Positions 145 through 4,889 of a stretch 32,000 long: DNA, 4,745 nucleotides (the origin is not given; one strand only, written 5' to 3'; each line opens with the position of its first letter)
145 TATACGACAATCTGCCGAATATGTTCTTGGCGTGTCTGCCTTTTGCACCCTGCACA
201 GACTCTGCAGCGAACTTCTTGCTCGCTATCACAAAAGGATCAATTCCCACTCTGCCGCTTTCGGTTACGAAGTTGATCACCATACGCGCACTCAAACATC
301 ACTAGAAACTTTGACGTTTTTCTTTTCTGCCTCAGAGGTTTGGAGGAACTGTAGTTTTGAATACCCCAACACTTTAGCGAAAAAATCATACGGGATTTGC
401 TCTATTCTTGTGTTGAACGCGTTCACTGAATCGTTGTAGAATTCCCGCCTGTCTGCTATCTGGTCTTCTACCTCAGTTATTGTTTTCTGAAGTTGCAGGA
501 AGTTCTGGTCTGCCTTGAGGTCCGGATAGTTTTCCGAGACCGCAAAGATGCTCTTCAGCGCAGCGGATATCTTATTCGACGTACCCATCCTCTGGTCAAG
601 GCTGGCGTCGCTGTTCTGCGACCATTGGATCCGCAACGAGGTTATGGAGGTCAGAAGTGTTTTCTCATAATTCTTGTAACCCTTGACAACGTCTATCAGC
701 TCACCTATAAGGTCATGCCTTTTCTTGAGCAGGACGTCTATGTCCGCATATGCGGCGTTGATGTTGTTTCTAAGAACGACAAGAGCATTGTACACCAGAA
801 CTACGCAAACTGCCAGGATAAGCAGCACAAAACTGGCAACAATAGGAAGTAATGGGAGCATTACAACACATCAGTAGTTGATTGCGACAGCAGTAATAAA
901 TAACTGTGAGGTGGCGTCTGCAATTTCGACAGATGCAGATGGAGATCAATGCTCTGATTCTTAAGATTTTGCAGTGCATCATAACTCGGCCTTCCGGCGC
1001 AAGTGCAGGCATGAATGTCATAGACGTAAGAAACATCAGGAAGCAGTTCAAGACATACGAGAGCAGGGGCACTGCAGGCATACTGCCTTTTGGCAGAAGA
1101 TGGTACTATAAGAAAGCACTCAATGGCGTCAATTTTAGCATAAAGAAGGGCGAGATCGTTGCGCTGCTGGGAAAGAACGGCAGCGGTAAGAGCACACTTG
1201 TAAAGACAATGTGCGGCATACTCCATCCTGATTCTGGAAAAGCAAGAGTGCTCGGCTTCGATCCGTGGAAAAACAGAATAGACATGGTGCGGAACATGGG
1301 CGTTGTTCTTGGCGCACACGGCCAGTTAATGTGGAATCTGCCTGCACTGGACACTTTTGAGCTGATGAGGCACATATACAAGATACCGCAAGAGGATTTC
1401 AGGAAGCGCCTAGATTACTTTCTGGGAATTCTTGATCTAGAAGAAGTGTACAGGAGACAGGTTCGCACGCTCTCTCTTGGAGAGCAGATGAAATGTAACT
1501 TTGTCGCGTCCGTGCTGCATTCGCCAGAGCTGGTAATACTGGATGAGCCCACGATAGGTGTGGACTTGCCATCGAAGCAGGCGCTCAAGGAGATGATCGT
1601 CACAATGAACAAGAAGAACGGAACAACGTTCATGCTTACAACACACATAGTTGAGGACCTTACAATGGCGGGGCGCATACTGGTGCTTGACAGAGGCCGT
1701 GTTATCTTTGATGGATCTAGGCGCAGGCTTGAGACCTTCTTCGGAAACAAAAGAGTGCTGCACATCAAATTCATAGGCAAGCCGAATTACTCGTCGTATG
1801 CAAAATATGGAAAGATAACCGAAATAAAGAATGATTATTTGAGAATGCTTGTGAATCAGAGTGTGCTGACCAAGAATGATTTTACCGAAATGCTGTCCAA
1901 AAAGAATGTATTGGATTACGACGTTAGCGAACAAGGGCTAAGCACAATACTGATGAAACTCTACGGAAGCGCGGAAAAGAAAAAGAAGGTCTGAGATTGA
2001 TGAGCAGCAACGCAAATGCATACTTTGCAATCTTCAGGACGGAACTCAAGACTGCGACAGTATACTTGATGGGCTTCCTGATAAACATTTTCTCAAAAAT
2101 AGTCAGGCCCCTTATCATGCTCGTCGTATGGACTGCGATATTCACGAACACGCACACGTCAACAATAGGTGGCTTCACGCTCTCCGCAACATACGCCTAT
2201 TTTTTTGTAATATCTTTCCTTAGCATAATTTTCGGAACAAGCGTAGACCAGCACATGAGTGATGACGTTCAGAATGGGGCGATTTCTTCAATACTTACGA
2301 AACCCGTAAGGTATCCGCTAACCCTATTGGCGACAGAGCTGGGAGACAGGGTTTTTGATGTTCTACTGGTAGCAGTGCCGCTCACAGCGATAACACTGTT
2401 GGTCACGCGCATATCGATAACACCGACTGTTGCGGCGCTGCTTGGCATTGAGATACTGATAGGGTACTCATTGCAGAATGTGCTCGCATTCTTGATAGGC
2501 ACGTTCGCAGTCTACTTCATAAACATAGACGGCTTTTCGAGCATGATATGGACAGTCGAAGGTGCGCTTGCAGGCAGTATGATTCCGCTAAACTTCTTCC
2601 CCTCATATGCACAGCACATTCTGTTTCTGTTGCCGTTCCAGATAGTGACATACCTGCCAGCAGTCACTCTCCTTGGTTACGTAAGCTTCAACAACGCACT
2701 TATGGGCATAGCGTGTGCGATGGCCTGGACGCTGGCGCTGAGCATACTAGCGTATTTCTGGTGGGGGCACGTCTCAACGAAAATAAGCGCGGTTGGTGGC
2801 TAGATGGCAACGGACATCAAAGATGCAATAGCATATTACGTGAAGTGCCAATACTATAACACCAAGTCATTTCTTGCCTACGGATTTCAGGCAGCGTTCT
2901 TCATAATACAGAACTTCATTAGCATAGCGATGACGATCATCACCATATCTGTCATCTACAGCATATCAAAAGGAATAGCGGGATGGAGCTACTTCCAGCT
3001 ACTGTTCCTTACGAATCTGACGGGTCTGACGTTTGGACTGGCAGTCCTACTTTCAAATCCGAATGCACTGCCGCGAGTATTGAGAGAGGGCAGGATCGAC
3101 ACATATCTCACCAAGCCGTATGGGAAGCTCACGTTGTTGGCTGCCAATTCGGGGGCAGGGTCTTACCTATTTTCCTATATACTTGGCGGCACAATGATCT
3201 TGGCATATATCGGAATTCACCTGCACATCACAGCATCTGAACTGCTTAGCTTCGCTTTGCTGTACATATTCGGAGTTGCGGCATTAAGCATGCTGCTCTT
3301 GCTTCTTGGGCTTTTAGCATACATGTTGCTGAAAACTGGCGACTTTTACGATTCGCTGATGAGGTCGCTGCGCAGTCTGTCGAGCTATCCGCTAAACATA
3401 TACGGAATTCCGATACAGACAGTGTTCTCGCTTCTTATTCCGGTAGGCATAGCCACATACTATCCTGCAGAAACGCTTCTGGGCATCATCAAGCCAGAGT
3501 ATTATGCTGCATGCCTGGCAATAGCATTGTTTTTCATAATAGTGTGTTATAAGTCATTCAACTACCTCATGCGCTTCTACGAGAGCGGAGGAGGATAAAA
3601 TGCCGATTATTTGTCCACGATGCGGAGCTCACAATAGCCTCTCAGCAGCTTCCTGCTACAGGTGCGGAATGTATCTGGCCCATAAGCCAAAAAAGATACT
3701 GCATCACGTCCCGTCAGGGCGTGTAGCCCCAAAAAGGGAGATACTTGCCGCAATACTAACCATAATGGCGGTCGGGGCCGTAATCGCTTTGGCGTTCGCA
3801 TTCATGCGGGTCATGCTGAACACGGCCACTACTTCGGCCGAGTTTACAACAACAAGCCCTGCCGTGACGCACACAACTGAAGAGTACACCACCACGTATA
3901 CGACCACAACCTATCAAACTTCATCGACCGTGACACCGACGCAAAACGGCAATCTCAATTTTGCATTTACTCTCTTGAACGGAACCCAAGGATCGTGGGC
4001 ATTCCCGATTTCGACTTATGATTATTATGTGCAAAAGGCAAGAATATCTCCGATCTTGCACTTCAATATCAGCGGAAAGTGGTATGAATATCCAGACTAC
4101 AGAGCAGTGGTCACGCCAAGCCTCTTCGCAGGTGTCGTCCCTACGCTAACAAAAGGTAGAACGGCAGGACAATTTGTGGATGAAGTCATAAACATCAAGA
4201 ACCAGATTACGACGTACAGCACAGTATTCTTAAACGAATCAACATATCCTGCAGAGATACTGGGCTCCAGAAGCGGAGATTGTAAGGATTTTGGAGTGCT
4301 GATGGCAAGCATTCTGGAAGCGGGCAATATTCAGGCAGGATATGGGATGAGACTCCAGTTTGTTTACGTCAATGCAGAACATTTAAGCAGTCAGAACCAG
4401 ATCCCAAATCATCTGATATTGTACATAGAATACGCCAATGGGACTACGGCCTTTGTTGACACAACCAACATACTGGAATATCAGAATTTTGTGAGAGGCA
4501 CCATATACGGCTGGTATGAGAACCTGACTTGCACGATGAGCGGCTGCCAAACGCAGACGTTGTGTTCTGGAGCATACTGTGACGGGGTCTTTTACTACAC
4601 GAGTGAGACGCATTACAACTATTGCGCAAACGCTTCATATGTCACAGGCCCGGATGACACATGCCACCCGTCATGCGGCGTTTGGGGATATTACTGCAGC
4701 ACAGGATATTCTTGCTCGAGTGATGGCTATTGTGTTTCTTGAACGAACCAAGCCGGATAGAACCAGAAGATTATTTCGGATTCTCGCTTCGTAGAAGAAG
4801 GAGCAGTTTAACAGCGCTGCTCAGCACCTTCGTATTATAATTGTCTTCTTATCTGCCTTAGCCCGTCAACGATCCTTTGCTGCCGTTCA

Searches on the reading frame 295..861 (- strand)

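Call 13: search_protein_families(library=pfam, proteins=[window:295-861:-], max_evalue=0.0001)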
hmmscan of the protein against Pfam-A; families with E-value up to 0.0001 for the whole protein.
window:295-861:- (189 aa): 1 family
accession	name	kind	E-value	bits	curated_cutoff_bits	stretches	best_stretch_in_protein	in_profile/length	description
PF04011.17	LemA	-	7.4e-47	159.3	26.2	1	37-186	1-148/149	LemA family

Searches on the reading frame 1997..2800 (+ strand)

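Call 12: search_protein_families(library=pfam, proteins=[window:1997-2800:+], max_evalue=0.0001)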
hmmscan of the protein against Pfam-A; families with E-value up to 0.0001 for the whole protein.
window:1997-2800:+ (268 aa): 1 family
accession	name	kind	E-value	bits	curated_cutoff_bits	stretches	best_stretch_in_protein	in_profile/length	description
PF06182.17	ABC2_membrane_6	-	1.2e-22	81.3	22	1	39-262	5-224/229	ABC-2 family transporter protein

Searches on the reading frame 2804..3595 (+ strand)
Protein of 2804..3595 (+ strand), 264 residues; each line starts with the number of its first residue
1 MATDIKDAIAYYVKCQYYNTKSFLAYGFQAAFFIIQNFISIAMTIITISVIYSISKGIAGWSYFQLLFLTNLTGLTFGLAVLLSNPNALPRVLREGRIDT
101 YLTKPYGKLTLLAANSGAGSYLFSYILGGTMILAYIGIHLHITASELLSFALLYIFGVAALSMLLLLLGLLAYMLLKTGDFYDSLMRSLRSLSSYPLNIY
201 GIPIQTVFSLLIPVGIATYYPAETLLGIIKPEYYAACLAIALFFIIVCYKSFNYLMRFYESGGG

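Call 12: search_protein_families(library=pfam, proteins=[window:2804-3595:+], max_evalue=0.0001)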
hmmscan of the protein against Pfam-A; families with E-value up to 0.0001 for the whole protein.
window:2804-3595:+ (264 aa): 1 family
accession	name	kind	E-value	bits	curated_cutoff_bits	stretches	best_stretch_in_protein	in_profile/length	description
PF06182.17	ABC2_membrane_6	-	1.4e-28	100.7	22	1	38-263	1-229/229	ABC-2 family transporter protein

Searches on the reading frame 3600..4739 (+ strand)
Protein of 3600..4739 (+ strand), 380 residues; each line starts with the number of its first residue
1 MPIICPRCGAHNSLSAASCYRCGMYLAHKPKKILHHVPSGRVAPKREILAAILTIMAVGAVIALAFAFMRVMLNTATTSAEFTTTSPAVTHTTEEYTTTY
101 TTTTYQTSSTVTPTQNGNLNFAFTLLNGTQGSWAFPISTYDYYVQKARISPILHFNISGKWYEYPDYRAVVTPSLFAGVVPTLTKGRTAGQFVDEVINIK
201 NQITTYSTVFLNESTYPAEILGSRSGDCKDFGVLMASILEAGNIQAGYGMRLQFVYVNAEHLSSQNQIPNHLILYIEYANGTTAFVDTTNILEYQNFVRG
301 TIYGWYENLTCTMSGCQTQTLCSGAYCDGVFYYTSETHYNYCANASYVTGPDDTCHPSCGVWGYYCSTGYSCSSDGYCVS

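Call 12: search_protein_families(library=pfam, proteins=[window:3600-4739:+], max_evalue=0.0001)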
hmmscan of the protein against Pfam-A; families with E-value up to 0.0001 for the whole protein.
window:3600-4739:+ (380 aa): 1 family
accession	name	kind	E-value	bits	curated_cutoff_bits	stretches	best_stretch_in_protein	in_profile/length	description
PF04473.18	DUF553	-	6.3e-05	22.9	20.5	0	204-268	38-104/140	Transglutaminase-like domain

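Call 70: search_protein_families(library=phrogs, proteins=[window:3600-4739:+], max_evalue=0.001)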
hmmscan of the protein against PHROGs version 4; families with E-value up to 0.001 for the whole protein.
window:3600-4739:+ (380 aa): 0 families

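Call 71: search_protein_families(library=padloc, proteins=[window:3600-4739:+], max_evalue=0.001)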
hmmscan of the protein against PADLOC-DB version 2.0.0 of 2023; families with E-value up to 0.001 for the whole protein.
window:3600-4739:+ (380 aa): 0 families
